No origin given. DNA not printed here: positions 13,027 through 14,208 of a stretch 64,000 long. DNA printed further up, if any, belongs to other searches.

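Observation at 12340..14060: Low-GC AbiEi/AbiEii cassette fused abruptly to a 5'-truncated giant surface-protein gene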

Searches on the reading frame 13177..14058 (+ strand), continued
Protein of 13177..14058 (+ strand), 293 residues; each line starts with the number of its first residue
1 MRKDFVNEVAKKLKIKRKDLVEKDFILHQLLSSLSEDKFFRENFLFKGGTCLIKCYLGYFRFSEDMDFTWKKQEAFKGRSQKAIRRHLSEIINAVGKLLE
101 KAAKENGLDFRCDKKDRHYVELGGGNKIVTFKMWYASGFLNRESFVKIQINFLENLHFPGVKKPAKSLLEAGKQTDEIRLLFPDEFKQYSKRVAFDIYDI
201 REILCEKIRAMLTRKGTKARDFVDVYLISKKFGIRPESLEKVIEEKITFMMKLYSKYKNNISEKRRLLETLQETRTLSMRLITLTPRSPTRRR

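Call 40: search_protein_families(library=padloc, proteins=[window:13177-14055:+, P0121], max_evalue=0.01)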
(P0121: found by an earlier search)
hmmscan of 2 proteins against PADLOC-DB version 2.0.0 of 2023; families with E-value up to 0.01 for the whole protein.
window:13177-14055:+ (293 aa): 31 families (the best 25 are shown)
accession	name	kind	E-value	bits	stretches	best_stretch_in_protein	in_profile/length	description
PDLC02321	AbiEii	-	1e-71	240.1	1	2-280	3-264/296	AbiEii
PDLC02304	AbiEii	-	1.6e-36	124.6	1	4-269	5-227/260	AbiEii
PDLC02297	AbiEii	-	2.7e-21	74.2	1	3-221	5-200/307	AbiEii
PDLC02317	AbiEii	-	3.5e-21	73.6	1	7-249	8-225/396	AbiEii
PDLC02292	AbiEii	-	3.9e-20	70.8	1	4-248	12-225/283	AbiEii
PDLC02294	AbiEii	-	9.9e-20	69.4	1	3-264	4-223/260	AbiEii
PDLC02323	AbiEii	-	2.3e-18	64.7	2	19-94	17-88/248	AbiEii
PDLC02289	AbiEii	-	1.2e-17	62.4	1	2-271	14-262/309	AbiEii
PDLC02296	AbiEii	-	2.5e-16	57.7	2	4-94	6-93/282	AbiEii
PDLC02288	AbiEii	-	2.9e-14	50.6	2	185-247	160-222/294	AbiEii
PDLC02305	AbiEii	-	3.2e-14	50.9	1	17-250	18-208/306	AbiEii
PDLC02302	AbiEii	-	7.9e-14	49.7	1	11-218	17-200/313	AbiEii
PDLC02293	AbiEii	-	4e-12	44.2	1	23-78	22-76/270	AbiEii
PDLC02307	AbiEii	-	6.1e-12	43.8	2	27-89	12-67/219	AbiEii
PDLC02316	AbiEii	-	7.2e-12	43.3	1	4-86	12-92/314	AbiEii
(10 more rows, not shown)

P0121 (316 aa): 31 families (the best 25 are shown)
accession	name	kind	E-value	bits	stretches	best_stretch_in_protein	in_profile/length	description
PDLC02321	AbiEii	-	8.6e-73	243.6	1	2-309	3-292/296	AbiEii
PDLC02304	AbiEii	-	7.2e-36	122.5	1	4-266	5-224/260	AbiEii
PDLC02317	AbiEii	-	2.7e-22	77.3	1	8-249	9-225/396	AbiEii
PDLC02297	AbiEii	-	9.5e-22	75.7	1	3-221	5-200/307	AbiEii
PDLC02294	AbiEii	-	3.7e-20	70.8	1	4-249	5-206/260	AbiEii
PDLC02292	AbiEii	-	4.4e-20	70.6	1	4-245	12-222/283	AbiEii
PDLC02289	AbiEii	-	1.4e-18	65.5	1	2-274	14-265/309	AbiEii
PDLC02323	AbiEii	-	4e-18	63.9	2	19-93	17-87/248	AbiEii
PDLC02296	AbiEii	-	1.9e-16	58.1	2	4-94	6-93/282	AbiEii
PDLC02305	AbiEii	-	1.9e-14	51.6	1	17-243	18-225/306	AbiEii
PDLC02302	AbiEii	-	2.7e-14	51.3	1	11-218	17-200/313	AbiEii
PDLC02288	AbiEii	-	3.6e-14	50.4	2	182-246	157-221/294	AbiEii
PDLC02316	AbiEii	-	5.2e-12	43.8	1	4-86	12-92/314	AbiEii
PDLC02293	AbiEii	-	1.4e-11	42.5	1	23-78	22-76/270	AbiEii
PDLC02307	AbiEii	-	1.8e-11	42.3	2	27-89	12-67/219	AbiEii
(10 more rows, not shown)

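Call 41: search_protein_families(library=ncbifam, proteins=[window:13177-14055:+], max_evalue=0.01)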
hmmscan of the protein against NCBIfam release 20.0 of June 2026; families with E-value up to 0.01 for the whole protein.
window:13177-14055:+ (293 aa): 0 families

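Call 42: search_solved_structures(query=P0121, max_evalue=1, show_alignments=2)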
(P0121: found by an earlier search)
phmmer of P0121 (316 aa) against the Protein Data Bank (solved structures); distinct sequences matched with E-value up to 1: 5.
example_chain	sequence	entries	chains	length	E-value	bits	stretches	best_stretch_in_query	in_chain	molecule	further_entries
6y56_A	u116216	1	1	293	0.0016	21.2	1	27-73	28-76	Uncharacterized protein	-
2zvi_A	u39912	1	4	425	0.08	15.6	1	149-268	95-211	2,3-diketo-5-methylthiopentyl-1-phosphate enolase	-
4o8s_A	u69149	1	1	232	0.12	15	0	44-86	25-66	Putative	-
4ok0_A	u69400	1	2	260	0.14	14.8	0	44-86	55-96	Putative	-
3kpt_A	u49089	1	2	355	0.49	13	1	176-275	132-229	Collagen adhesion protein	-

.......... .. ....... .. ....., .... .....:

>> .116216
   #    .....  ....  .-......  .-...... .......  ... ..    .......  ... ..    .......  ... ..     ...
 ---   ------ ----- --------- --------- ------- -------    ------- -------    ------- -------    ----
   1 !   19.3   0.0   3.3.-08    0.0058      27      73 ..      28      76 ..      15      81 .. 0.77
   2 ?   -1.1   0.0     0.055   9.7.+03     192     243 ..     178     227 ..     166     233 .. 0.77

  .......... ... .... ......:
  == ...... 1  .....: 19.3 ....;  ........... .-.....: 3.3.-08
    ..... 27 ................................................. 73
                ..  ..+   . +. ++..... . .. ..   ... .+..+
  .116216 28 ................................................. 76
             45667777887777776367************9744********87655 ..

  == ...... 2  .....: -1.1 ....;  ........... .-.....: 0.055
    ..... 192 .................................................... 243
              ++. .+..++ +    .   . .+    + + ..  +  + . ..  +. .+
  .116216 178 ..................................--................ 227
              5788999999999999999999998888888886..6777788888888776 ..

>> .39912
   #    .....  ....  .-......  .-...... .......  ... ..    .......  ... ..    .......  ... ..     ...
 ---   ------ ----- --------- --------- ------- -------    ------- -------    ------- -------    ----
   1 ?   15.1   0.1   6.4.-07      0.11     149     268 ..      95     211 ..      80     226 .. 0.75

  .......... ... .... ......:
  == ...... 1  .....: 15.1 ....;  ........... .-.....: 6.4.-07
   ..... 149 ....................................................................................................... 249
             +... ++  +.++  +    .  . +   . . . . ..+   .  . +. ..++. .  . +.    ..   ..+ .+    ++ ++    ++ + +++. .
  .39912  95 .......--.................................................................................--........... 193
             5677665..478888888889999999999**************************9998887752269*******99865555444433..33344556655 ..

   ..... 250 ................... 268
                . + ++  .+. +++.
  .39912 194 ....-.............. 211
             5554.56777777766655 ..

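Call 46: find_related_loci(query=P0121, collection=viral_contigs, flank=5000)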
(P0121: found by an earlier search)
Query P0121 (316 aa) in viral_contigs; peptide patterns used: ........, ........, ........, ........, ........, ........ (x = any residue, [..] = any of these).
2 stretches matched a pattern, but none encodes a relative of the query by tblastn (E <= 1e-3).

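Call 53: predict_structure(alignment_id=A3)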
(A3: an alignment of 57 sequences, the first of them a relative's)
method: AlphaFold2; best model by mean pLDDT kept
length: 316 residues; sequences in the alignment: 57
mean_pLDDT: 87.7   pTM: 0.86
mean pLDDT of the five models: 87.7, 83.5, 81.2, 79.6, 76.8
residues with pLDDT >= 90: 181; 70-90: 112; 50-70: 19; < 50: 4
segments of 3 or more residues with pLDDT < 50: none
pLDDT, mean of each block of 10 residues (from residue 1): 88 87 90 93 82 63 83 86 87 94 93 92 83 93 93 91 81 74 89 89 94 90 91 95 95 88 93 87 85 95 94 59
secondary structure, 60 per line:
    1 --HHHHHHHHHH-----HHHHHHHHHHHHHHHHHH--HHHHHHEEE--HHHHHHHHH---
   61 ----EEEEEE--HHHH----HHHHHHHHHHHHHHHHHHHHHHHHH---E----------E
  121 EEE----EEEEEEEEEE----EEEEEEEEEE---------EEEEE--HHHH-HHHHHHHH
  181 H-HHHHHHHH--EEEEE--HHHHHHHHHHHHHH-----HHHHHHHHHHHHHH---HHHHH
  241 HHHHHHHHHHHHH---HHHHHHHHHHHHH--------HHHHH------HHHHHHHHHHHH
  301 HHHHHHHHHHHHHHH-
elements in order: H3-12 H18-35 H38-43 E44-46 H49-57 E65-70 H73-76 H81-105 E120-123 E128-137 E142-151 E161-165 H168-171 H173-181 H183-190 E193-197 H200-213 H219-232 H236-253 H257-269 H278-282 H289-315

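Call 55: fold_search(model_id=the predicted structure, library=pdb)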
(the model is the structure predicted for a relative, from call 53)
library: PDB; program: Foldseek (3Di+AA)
matches with E <= 10: 561; with E <= 0.001: 3
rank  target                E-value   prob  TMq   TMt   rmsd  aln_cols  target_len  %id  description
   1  4ok0_B                8.7e-06  1.00  0.39  0.51   9.2       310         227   17  Crystal structure of putative nucleotidyltransferase from H. pylori (released 2014-04-09)
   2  4o8s                  9.1e-06  1.00  0.40  0.51   9.0       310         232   17  Crystal structure of JHP933 from Helicobacter pylori (released 2014-09-10)
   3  4ok0_A                2.3e-05  1.00  0.35  0.46  11.1       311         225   17  Crystal structure of putative nucleotidyltransferase from H. pylori (released 2014-04-09)
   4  8exf_A                6.2e-02  0.28  0.24  0.24  13.9       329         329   10  Crystal structure of human FAM46A-BCCIPa complex at 3.2 angstrom resolution (released 2023-03-15)
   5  6lrk_A                8.5e-02  0.20  0.23  0.22  17.8       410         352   10  Human cGAS catalytic domain bound with compound 40 (released 2020-06-24)
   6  5kqj_MODEL_1_A        9.9e-02  0.90  0.34  0.53   7.8       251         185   11  Solution Structure of Antibiotic-Resistance Factor ANT(2'')-Ia Reveals Substrate-Regulated Conformation Dynami (released 2017-07-12)
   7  4wse_A                1.7e-01  0.63  0.32  0.22  10.8       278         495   11  Crystal structure of the Mimivirus polyadenylate synthase (released 2015-04-01)
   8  6w30                  2.3e-01  0.13  0.13  0.14  18.9       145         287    5  Protein Tyrosine Phosphatase 1B Bound to Amorphadiene (released 2021-05-26)
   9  7mne                  2.3e-01  0.10  0.13  0.14  18.2       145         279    6  PTP1B P206G mutation, open state (released 2022-05-18)
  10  6cwu                  2.3e-01  0.08  0.13  0.14  18.3       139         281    4  Protein Tyrosine Phosphatase 1B F135Y mutant (released 2018-10-31)
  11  5kaa                  2.4e-01  0.13  0.14  0.15  18.3       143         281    6  Protein Tyrosine Phosphatase 1B Delta helix 7, P185G mutant, open state (released 2017-03-08)
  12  6olv                  2.9e-01  0.12  0.13  0.15  19.0       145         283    7  Protein Tyrosine Phosphatase 1B (1-301), P185A mutant, apo state (released 2019-08-07)
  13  5qee                  2.9e-01  0.07  0.12  0.13  19.0       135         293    5  PanDDA analysis group deposition -- Crystal structure of PTP1B in complex with compound_FMOPL000240a (released 2018-10-10)
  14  7mkz                  3.0e-01  0.12  0.14  0.15  18.2       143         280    6  PTP1B F225Y mutant, open state (released 2022-05-18)
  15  7mnc                  3.0e-01  0.11  0.13  0.14  18.3       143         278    6  PTP1B L204A (released 2022-05-18)
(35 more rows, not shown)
